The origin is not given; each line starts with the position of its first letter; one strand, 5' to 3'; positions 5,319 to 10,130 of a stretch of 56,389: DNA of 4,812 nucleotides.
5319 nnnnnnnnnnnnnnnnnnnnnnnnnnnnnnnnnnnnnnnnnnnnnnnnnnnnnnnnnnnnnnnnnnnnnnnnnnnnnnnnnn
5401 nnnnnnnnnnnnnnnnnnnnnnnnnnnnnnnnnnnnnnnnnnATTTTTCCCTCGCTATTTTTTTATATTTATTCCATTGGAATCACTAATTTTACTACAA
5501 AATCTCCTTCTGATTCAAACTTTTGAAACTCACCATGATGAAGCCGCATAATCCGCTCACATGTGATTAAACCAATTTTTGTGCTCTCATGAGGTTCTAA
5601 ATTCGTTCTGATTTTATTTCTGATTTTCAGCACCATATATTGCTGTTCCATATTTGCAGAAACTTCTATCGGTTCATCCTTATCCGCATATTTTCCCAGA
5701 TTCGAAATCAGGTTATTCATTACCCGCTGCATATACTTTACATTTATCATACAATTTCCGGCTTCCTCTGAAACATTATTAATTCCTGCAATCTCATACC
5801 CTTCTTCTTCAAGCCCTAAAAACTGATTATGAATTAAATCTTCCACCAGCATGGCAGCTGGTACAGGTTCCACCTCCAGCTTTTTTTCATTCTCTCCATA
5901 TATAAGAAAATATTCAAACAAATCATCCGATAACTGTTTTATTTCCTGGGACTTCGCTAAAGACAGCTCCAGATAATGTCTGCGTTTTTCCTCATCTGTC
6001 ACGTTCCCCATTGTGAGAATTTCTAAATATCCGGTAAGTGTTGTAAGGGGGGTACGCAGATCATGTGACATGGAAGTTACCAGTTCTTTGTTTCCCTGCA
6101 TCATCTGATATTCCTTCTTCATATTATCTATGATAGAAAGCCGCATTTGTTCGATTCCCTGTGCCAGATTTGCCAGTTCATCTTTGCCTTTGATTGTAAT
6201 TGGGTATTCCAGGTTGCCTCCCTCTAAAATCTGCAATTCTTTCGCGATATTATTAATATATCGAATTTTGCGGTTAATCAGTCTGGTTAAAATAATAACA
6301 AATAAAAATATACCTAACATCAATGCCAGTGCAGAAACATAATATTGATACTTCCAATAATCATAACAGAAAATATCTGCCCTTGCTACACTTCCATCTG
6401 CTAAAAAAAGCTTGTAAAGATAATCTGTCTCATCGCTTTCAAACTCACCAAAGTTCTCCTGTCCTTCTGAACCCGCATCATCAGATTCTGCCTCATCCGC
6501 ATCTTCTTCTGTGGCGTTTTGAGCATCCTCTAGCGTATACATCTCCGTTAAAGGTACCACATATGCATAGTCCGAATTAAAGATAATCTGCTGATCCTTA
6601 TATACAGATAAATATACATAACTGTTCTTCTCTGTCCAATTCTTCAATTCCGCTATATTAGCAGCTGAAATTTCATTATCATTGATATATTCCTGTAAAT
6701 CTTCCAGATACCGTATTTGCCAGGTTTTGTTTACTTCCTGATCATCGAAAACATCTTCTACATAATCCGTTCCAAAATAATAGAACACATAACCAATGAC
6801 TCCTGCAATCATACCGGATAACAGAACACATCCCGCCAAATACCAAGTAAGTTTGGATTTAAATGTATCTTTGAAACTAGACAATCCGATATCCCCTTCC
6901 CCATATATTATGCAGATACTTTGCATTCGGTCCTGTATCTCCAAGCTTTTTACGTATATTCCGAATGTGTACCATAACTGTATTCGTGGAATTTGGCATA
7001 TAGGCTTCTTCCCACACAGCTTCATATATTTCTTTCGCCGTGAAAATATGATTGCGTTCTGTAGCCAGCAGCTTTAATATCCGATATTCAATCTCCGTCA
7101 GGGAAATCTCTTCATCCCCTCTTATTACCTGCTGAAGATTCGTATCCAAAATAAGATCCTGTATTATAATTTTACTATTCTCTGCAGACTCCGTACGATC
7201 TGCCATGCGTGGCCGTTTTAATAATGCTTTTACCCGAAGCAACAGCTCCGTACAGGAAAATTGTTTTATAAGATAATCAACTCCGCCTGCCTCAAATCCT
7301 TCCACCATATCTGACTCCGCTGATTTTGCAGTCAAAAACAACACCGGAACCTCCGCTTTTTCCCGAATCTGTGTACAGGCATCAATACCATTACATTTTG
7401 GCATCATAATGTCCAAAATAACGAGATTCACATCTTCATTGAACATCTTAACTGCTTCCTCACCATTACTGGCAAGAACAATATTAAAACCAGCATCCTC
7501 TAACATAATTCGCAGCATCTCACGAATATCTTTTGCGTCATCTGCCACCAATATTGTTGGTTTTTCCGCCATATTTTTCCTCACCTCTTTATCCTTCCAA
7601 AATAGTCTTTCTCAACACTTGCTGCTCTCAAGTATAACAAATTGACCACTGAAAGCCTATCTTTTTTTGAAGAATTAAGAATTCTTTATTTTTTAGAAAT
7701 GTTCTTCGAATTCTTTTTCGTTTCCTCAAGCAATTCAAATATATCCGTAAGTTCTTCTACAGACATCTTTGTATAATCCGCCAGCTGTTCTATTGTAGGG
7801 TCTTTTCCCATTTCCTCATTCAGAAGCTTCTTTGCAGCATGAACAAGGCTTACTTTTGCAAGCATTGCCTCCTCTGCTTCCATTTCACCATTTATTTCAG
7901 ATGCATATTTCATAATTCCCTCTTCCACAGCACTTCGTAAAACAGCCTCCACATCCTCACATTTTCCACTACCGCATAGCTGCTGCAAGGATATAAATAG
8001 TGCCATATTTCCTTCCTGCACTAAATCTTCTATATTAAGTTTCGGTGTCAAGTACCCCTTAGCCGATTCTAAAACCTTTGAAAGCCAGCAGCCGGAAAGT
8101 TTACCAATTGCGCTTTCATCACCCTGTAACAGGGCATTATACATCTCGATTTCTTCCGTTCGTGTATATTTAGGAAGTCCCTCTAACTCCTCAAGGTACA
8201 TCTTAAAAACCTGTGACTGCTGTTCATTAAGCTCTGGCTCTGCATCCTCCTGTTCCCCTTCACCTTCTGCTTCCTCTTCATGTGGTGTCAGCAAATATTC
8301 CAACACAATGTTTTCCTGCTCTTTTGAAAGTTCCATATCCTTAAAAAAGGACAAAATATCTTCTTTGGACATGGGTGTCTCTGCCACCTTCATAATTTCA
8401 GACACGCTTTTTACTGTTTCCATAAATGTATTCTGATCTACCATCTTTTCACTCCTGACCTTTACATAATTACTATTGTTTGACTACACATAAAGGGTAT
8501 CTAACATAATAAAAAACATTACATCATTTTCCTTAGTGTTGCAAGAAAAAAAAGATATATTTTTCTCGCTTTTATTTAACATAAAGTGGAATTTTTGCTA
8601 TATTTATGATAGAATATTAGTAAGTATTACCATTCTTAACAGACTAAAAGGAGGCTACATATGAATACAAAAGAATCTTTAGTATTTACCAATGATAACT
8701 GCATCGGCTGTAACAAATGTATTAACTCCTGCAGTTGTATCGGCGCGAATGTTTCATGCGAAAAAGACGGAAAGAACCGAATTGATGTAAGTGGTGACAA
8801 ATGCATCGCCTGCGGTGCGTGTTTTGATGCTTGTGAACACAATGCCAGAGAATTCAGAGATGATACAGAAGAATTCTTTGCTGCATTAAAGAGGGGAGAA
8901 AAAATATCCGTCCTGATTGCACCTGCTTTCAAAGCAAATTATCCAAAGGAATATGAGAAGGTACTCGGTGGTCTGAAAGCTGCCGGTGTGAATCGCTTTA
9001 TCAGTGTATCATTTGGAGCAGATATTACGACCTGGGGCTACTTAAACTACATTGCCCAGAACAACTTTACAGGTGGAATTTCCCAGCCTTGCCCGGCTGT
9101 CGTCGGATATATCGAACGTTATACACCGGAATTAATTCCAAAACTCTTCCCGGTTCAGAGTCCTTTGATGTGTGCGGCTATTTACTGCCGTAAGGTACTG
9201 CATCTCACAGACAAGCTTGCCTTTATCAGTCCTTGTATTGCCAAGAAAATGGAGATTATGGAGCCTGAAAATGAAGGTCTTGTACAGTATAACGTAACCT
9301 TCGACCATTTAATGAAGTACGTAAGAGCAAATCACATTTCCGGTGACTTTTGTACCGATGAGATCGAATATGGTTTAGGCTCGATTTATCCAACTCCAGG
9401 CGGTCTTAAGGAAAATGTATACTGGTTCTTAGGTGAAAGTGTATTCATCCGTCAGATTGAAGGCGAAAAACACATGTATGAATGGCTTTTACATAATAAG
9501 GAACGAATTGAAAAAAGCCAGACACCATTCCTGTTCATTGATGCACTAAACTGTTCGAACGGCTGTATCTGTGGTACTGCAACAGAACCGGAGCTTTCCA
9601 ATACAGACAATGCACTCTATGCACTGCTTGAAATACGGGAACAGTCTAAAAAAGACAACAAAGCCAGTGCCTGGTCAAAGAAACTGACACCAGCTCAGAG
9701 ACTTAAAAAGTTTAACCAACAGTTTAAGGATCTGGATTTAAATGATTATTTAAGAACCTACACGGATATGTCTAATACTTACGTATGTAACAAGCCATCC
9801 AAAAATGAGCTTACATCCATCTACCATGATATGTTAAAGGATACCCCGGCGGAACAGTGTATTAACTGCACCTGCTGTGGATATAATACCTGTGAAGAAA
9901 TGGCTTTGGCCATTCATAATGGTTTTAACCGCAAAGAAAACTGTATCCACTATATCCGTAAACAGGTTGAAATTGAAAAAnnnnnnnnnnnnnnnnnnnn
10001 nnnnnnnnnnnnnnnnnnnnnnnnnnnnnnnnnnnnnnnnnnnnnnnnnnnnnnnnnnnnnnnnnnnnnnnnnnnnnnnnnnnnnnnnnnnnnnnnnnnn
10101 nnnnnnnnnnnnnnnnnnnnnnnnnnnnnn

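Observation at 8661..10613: Cytoplasmic chemoreceptor whose sensor is an [FeFe]-hydrogenase-like H-domain missing the proton-relay cysteine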

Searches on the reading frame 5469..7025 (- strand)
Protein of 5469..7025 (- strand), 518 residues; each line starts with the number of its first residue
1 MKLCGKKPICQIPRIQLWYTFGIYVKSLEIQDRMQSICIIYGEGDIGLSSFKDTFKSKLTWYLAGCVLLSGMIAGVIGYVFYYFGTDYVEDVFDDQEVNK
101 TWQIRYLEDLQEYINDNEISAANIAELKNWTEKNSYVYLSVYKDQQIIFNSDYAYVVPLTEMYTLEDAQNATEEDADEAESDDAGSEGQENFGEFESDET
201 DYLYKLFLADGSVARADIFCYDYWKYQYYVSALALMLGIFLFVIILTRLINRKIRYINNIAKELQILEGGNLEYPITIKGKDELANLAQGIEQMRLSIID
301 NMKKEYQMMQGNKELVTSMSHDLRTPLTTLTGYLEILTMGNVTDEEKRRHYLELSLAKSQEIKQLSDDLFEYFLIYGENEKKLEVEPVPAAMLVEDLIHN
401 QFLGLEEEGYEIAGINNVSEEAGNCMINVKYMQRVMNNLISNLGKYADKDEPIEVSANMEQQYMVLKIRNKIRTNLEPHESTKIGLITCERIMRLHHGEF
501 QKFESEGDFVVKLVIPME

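Call 7: search_protein_families(library=pfam, proteins=[window:5469-7025:-], max_evalue=0.00001)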
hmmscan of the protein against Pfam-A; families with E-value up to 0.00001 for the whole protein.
window:5469-7025:- (518 aa): 2 families
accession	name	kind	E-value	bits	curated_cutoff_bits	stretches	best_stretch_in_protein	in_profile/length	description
PF00512.31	HisKA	-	7.2e-13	48.8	26.9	1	313-372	3-60/66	His Kinase A (phospho-acceptor) domain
PF00672.30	HAMP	-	1.2e-08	35.6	25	1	248-298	4-51/53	HAMP domain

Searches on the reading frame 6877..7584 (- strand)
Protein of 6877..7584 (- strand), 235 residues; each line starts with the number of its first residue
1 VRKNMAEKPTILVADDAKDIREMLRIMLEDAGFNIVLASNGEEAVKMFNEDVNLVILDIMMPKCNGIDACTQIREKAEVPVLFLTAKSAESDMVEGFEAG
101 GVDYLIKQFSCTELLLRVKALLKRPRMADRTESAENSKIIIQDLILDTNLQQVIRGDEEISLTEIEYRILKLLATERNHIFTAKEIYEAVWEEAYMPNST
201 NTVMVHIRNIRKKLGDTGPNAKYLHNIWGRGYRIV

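Call 7: search_protein_families(library=pfam, proteins=[window:6877-7584:-], max_evalue=0.00001)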
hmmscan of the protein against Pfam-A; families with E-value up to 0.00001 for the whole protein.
window:6877-7584:- (235 aa): 2 families
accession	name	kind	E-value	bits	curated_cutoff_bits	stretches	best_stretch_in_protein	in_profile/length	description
PF00072.30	Response_reg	-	2.9e-28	98.7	30.2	1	11-118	1-110/111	Response regulator receiver domain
PF00486.34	Trans_reg_C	-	8.2e-23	80.7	26.2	1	158-234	2-77/77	Transcriptional regulatory protein, C terminal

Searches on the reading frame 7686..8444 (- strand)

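Call 3: search_protein_families(library=pfam, proteins=[window:7686-8444:-], max_evalue=0.01)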
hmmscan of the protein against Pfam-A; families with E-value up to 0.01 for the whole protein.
window:7686-8444:- (252 aa): 2 families
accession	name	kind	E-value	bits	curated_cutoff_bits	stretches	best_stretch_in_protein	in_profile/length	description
PF04539.22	Sigma70_r3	-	6.7e-05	23.4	25.3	1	201-238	6-43/78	Sigma-70 region 3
PF04542.20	Sigma70_r2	-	0.0075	16.5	24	0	122-153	7-38/71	Sigma-70 region 2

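Call 74: search_protein_families(library=ncbifam, proteins=[window:7686-8444:-], max_evalue=1e-10)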
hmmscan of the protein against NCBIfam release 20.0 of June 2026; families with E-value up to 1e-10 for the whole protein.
window:7686-8444:- (252 aa): 3 families
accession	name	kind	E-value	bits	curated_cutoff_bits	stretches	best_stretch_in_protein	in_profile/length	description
NF006666.0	PRK09210.1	equivalog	1.1e-13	51.2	572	1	25-241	46-261/370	RNA polymerase sigma factor RpoD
TIGR02394.1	rpoS_proteo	equivalog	1.1e-11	44.8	378.7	1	72-242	7-176/285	RNA polymerase sigma factor RpoS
NF004207.0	PRK05657.1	equivalog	2.6e-11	43.4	394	1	35-242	13-219/329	RNA polymerase sigma factor RpoS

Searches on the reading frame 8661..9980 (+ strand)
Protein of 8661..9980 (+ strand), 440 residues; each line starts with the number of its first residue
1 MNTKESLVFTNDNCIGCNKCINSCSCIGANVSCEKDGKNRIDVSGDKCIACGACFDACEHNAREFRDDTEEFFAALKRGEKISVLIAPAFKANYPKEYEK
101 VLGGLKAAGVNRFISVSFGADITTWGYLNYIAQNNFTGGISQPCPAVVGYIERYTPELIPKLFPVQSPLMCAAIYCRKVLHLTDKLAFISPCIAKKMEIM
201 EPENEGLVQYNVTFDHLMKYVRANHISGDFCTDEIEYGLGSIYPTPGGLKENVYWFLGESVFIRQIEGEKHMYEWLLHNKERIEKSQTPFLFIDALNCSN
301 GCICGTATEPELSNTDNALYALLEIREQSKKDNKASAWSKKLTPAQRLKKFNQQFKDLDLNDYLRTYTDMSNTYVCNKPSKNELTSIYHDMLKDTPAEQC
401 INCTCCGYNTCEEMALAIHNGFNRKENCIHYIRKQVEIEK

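Call 33: search_protein_representatives(protein=window:8661-9980:+)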
Query: 440 residues. Proteins with E-value up to 0.001 (for the whole library): 3072; up to 1e-10: 1835; up to 1e-30: 681. The best 150 are listed.
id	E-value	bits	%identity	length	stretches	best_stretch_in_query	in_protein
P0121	3.9e-201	685.0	67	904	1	4-437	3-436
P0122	3.3e-198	675.4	67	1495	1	6-436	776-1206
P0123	3.5e-197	672.0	66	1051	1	5-436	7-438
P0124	2.1e-194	662.8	65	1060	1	4-436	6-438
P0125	1.4e-192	656.8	65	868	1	5-440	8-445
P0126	2.0e-190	649.7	64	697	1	5-436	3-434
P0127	4.0e-184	628.9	63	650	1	5-439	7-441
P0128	2.8e-172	589.9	58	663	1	2-435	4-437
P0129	1.6e-170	584.1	65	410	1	6-384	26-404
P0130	9.7e-160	548.6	55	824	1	6-433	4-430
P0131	1.1e-150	518.7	54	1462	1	2-436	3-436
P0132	3.8e-150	517.0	52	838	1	2-437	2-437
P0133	4.8e-148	510.0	47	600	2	5-435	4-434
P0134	6.5e-147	506.3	53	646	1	4-439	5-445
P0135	2.6e-143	494.4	50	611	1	4-438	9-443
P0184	4.7e-98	345.2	42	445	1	3-436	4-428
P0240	2.5e-87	309.9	41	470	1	5-440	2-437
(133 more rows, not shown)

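Call 38: search_protein_families(library=pfam, alignment_id=A2, max_evalue=0.00001)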
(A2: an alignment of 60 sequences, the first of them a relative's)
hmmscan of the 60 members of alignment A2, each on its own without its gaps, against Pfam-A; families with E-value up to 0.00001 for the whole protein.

A. member 1, P0121 (904 aa): 5 families
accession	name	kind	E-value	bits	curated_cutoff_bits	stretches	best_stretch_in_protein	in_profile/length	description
PF00072.30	Response_reg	-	2.5e-26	92.4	30.2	1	560-673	1-110/111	Response regulator receiver domain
PF02906.19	Fe_hyd_lg_C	-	4.9e-26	92.3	22.1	1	81-304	3-244/245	Iron only hydrogenase large subunit, C-terminal domain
PF00512.31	HisKA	-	9.9e-12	45.2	26.9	1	451-514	1-64/66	His Kinase A (phospho-acceptor) domain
PF12838.12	Fer4_7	-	1.2e-06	29.3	27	1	12-61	1-52/52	4Fe-4S dicluster domain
PF12837.12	Fer4_6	-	1.4e-06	28.4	25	0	6-25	2-21/24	4Fe-4S binding domain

B. families by the number of members that match (of 60 scanned): 31 families (the first 25 are shown)
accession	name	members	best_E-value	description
PF02906.19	Fe_hyd_lg_C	60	7.3e-35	Iron only hydrogenase large subunit, C-terminal domain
PF12838.12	Fer4_7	50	9.2e-12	4Fe-4S dicluster domain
PF13237.11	Fer4_10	46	5e-11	4Fe-4S dicluster domain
PF00037.32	Fer4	34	7.2e-15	4Fe-4S binding domain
PF13187.11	Fer4_9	31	1.2e-07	4Fe-4S dicluster domain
PF04060.18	FeS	30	3.8e-09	Putative Fe-S cluster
PF12837.12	Fer4_6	29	1.3e-13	4Fe-4S binding domain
PF00015.26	MCPsignal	23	1.4e-52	Methyl-accepting chemotaxis protein (MCP) signalling domain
PF00512.31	HisKA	21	9.7e-23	His Kinase A (phospho-acceptor) domain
PF14697.11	Fer4_21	21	6.1e-11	4Fe-4S dicluster domain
PF02518.31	HATPase_c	19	1.2e-31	Histidine kinase-, DNA gyrase B-, and HSP90-like ATPase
PF00072.30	Response_reg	18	2e-49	Response regulator receiver domain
PF00990.26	GGDEF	12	6.6e-44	Diguanylate cyclase, GGDEF domain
PF00563.25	EAL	9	3.7e-74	EAL domain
PF13426.13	PAS_9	9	4.5e-23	PAS domain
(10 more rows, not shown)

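Call 54: search_protein_families(library=pfam, proteins=[P0121, P0122, P0123, P0124, P0125, P0126, P0127, P0128, P0130, P0131], max_evalue=0.000001)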
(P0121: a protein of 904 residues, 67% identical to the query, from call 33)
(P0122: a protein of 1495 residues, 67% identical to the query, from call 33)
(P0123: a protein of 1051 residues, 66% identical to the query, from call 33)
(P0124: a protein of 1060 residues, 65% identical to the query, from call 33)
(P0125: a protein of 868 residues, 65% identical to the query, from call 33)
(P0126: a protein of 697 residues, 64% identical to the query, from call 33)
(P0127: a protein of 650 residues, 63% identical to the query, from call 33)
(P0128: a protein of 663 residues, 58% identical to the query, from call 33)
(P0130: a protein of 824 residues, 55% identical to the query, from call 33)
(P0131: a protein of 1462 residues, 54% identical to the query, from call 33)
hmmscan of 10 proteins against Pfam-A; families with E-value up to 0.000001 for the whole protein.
P0121 (904 aa): 3 families
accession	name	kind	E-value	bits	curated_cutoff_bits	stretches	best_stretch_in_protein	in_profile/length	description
PF00072.30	Response_reg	-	2.5e-26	92.4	30.2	1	560-673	1-110/111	Response regulator receiver domain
PF02906.19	Fe_hyd_lg_C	-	4.9e-26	92.3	22.1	1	81-304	3-244/245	Iron only hydrogenase large subunit, C-terminal domain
PF00512.31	HisKA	-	9.9e-12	45.2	26.9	1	451-514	1-64/66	His Kinase A (phospho-acceptor) domain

P0122 (1495 aa): 7 families
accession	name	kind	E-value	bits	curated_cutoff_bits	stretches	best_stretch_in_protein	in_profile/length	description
PF00512.31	HisKA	-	7.9e-35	119.2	26.9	2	336-401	1-66/66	His Kinase A (phospho-acceptor) domain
PF02906.19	Fe_hyd_lg_C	-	5.9e-28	98.6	22.1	1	856-1075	7-244/245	Iron only hydrogenase large subunit, C-terminal domain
PF02518.31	HATPase_c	-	1.4e-25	90.4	26.4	1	448-564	1-109/111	Histidine kinase-, DNA gyrase B-, and HSP90-like ATPase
PF00072.30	Response_reg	-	6.9e-25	87.8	30.2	1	600-712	1-109/111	Response regulator receiver domain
PF12837.12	Fer4_6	-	1.3e-07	31.7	25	0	811-832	2-23/24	4Fe-4S binding domain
PF12838.12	Fer4_7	-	1.4e-07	32.3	27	1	783-832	1-52/52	4Fe-4S dicluster domain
PF14697.11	Fer4_21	-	4.5e-07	30.4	35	1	781-828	5-51/59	4Fe-4S dicluster domain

P0123 (1051 aa): 4 families
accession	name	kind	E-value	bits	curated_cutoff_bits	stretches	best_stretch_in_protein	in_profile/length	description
PF02906.19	Fe_hyd_lg_C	-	3.7e-27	96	22.1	1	87-307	6-244/245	Iron only hydrogenase large subunit, C-terminal domain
PF02518.31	HATPase_c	-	3.5e-24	85.8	26.4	1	566-682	1-109/111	Histidine kinase-, DNA gyrase B-, and HSP90-like ATPase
PF00072.30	Response_reg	-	1.2e-23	83.9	30.2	1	718-830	1-109/111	Response regulator receiver domain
PF00512.31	HisKA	-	5.9e-18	65.1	26.9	1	454-519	1-66/66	His Kinase A (phospho-acceptor) domain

P0124 (1060 aa): 5 families
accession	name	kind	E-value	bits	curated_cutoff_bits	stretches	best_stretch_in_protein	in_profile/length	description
PF02906.19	Fe_hyd_lg_C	-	5.5e-27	95.4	22.1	1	87-307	6-244/245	Iron only hydrogenase large subunit, C-terminal domain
PF02518.31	HATPase_c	-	4.3e-26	92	26.4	1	566-679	1-108/111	Histidine kinase-, DNA gyrase B-, and HSP90-like ATPase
PF00072.30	Response_reg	-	1.5e-23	83.5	30.2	1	716-829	1-110/111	Response regulator receiver domain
PF00512.31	HisKA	-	4.4e-17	62.3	26.9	1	454-519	1-66/66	His Kinase A (phospho-acceptor) domain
PF00037.32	Fer4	-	2.9e-07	30.5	21.1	0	44-65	2-23/24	4Fe-4S binding domain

P0125 (868 aa): 4 families
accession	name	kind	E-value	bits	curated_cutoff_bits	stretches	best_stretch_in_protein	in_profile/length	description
PF00563.25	EAL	-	1.3e-63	215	31.3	1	624-855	2-236/236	EAL domain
PF02906.19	Fe_hyd_lg_C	-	4e-28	99.1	22.1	1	86-310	2-244/245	Iron only hydrogenase large subunit, C-terminal domain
PF00990.26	GGDEF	-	5.3e-22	78.8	23.8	1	470-603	23-160/161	Diguanylate cyclase, GGDEF domain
PF04060.18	FeS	-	5.4e-07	29.7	23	1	405-435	3-33/33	Putative Fe-S cluster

P0126 (697 aa): 2 families
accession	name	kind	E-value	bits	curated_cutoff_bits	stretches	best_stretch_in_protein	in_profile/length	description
PF00990.26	GGDEF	-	6.3e-37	127.3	23.8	1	443-593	3-160/161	Diguanylate cyclase, GGDEF domain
PF02906.19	Fe_hyd_lg_C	-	1.9e-24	87.1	22.1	1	84-303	7-244/245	Iron only hydrogenase large subunit, C-terminal domain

P0127 (650 aa): 4 families
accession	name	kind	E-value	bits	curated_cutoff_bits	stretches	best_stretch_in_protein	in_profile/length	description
PF02906.19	Fe_hyd_lg_C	-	8.5e-31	107.9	22.1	1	88-308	7-245/245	Iron only hydrogenase large subunit, C-terminal domain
PF00015.26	MCPsignal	-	1.4e-20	74.3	34.6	1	487-641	3-147/172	Methyl-accepting chemotaxis protein (MCP) signalling domain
PF13237.11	Fer4_10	-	3.7e-08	33.6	25.5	1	10-60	3-52/53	4Fe-4S dicluster domain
PF12838.12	Fer4_7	-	4e-08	34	27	1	15-64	1-52/52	4Fe-4S dicluster domain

P0128 (663 aa): 9 families
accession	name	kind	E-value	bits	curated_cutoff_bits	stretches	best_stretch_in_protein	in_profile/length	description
PF13487.12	HD_5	-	1.4e-36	126.2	27.2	1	481-644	4-170/170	HD domain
PF02906.19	Fe_hyd_lg_C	-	2.4e-27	96.6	22.1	1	85-307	4-244/245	Iron only hydrogenase large subunit, C-terminal domain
PF01966.28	HD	-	1.4e-20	74.1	22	1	493-613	3-116/116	HD domain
PF13237.11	Fer4_10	-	4.4e-10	39.8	25.5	1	10-60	3-52/53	4Fe-4S dicluster domain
PF12838.12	Fer4_7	-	2.9e-09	37.7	27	1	15-64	1-52/52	4Fe-4S dicluster domain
PF00037.32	Fer4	-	1.1e-08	34.9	21.1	0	44-64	2-22/24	4Fe-4S binding domain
PF04060.18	FeS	-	2.5e-08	33.9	23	1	403-431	4-32/33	Putative Fe-S cluster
PF14697.11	Fer4_21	-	1.1e-07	32.3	35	0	5-28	30-53/59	4Fe-4S dicluster domain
PF13187.11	Fer4_9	-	8.9e-07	29.3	27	1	15-63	1-50/52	4Fe-4S dicluster domain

P0130 (824 aa): 6 families
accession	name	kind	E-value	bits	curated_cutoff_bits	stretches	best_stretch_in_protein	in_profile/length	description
PF02518.31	HATPase_c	-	6.1e-31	107.6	26.4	1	559-675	1-110/111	Histidine kinase-, DNA gyrase B-, and HSP90-like ATPase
PF00072.30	Response_reg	-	1.6e-23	83.4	30.2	1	702-818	1-110/111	Response regulator receiver domain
PF02906.19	Fe_hyd_lg_C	-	1.1e-22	81.3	22.1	1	80-302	3-244/245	Iron only hydrogenase large subunit, C-terminal domain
PF00512.31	HisKA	-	2.7e-14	53.4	26.9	1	446-512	1-66/66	His Kinase A (phospho-acceptor) domain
PF00037.32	Fer4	-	3.7e-07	30.1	21.1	0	40-61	2-23/24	4Fe-4S binding domain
PF12838.12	Fer4_7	-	5.1e-07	30.5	27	1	11-60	1-52/52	4Fe-4S dicluster domain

P0131 (1462 aa): 5 families
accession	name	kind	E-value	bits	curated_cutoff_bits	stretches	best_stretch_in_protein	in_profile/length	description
PF02906.19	Fe_hyd_lg_C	-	9.5e-29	101.2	22.1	1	85-307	4-244/245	Iron only hydrogenase large subunit, C-terminal domain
PF02518.31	HATPase_c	-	1.1e-24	87.4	26.4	1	973-1087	1-109/111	Histidine kinase-, DNA gyrase B-, and HSP90-like ATPase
PF00072.30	Response_reg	-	1.4e-20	73.9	30.2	1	1121-1233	1-110/111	Response regulator receiver domain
PF00512.31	HisKA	-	6e-19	68.3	26.9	1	861-926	1-66/66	His Kinase A (phospho-acceptor) domain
PF01627.28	Hpt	-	4.3e-07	30.5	24.6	0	1293-1355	3-69/84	Hpt domain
